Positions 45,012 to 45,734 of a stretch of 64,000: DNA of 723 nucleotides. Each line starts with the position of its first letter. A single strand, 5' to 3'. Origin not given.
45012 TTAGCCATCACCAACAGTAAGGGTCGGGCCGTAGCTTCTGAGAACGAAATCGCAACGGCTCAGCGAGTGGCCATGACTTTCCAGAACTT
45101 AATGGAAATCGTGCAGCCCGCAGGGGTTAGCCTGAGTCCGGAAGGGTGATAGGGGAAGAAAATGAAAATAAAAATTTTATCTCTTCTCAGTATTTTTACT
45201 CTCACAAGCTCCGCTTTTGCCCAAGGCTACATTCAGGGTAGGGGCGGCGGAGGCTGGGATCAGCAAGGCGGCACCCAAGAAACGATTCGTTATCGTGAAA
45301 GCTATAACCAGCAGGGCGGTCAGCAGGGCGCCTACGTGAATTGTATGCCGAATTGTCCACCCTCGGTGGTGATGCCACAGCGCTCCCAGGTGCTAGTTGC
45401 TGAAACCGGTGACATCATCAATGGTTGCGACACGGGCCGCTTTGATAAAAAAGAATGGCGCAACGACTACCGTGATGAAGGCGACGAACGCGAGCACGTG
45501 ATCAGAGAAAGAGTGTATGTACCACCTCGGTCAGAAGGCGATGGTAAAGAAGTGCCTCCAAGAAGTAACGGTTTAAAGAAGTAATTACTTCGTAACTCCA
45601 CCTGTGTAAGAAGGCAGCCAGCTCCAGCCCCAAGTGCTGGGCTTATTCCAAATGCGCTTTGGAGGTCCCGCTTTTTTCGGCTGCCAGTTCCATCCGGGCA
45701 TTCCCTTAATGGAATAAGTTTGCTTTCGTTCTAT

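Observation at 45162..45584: Small secreted Q/G-rich protein encoded through imperfect direct repeats: a candidate slippage/deletion hot spot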

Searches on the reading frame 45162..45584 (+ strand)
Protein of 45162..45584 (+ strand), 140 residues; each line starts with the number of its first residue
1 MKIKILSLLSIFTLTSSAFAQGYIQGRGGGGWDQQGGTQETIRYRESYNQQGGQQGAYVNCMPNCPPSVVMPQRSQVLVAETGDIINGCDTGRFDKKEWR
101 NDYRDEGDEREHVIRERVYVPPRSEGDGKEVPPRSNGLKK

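Call 6: search_protein_families(library=pfam, proteins=[window:45162-45584:+], max_evalue=0.01)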
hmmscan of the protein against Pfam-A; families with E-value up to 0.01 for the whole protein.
window:45162-45584:+ (140 aa): 0 families

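Call 7: find_homologous_proteins(query=window:45162-45581:+, max_evalue=0.01)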
Query window:45162-45581:+ (140 aa): 1 proteins with E <= 0.01 among 72 candidates.
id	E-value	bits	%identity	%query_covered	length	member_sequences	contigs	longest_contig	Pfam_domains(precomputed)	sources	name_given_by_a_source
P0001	3.8e-91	320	100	100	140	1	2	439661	-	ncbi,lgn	-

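Call 9: find_encoding_contigs(protein=P0001, flank=10000, max_places=4)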
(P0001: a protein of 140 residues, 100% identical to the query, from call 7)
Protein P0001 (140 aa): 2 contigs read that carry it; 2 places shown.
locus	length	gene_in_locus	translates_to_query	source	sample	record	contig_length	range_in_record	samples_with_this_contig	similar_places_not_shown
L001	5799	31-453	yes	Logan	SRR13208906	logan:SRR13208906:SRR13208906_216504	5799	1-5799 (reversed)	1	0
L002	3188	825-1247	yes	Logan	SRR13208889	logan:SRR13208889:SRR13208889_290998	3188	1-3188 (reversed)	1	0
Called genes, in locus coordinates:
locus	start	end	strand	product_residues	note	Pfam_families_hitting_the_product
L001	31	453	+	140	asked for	-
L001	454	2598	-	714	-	-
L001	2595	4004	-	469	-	-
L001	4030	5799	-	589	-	?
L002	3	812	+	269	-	?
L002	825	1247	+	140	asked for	-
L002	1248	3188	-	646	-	?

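Call 22: search_protein_representatives(protein=window:45162-45581:+)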
Query: 140 residues. Proteins with E-value up to 0.001 (for the whole library): 1; up to 1e-10: 1; up to 1e-30: 1. The best 1 are listed.
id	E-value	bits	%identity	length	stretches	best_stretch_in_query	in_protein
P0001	1.2e-91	320.2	100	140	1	1-140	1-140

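Call 52: find_related_loci(query=window:45162-45581:+, collection=metagenome_contigs, flank=3000)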
Query window:45162-45581:+ (140 aa) in metagenome_contigs; peptide patterns used: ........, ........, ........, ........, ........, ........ (x = any residue, [..] = any of these).
600 stretches matched a pattern, but none encodes a relative of the query by tblastn (E <= 1e-3).

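Call 54: predict_structure(protein=window:45162-45581:+)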
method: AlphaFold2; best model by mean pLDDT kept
length: 140 residues; sequences in the alignment: 1
mean_pLDDT: 36.3   pTM: 0.13
mean pLDDT of the five models: 36.3, 36.2, 35.6, 34.5, 31.3
residues with pLDDT >= 90: 0; 70-90: 1; 50-70: 10; < 50: 129
segments of 3 or more residues with pLDDT < 50: 16-140
pLDDT, mean of each block of 10 residues (from residue 1): 54 46 33 33 35 35 35 30 35 36 35 33 34 34
secondary structure, 60 per line:
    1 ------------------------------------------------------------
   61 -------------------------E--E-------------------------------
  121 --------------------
elements in order:

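Call 78: search_protein_families(library=ncbifam, proteins=[window:45162-45581:+], max_evalue=0.1)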
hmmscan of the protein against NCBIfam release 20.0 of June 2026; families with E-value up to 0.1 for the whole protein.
window:45162-45581:+ (140 aa): 0 families

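Call 79: search_solved_structures(query=window:45162-45581:+, max_evalue=10)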
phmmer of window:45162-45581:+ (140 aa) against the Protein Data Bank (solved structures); distinct sequences matched with E-value up to 10: 2.
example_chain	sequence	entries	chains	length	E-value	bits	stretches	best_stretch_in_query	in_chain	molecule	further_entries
9q0m_A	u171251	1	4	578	1.2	12.1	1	62-131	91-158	Amidophosphoribosyltransferase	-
9q0n_A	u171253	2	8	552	1.3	12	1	62-132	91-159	Amidophosphoribosyltransferase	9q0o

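Call 80: search_protein_families(library=ncbifam, alignment_id=A2, max_evalue=1)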
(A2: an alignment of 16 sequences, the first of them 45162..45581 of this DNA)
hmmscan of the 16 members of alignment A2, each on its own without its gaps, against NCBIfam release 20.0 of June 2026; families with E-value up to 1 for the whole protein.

A. member 1, window:45162-45581:+ (140 aa): 0 families

B. families by the number of members that match (of 16 scanned): 4 families
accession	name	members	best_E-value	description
NF046116.1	adhesin_Lcl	1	1.2e-05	collagen-like adhesin Lcl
NF038329.2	gly_rich_SclB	1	8.1e-05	LPXTG-anchored collagen-like adhesin Scl2/SclB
NF038330.1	adhesin_SclA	1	0.0017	LPXTG-anchored collagen-like adhesin Scl1/SclA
NF038029.1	LP_plasma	1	0.72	lipoprotein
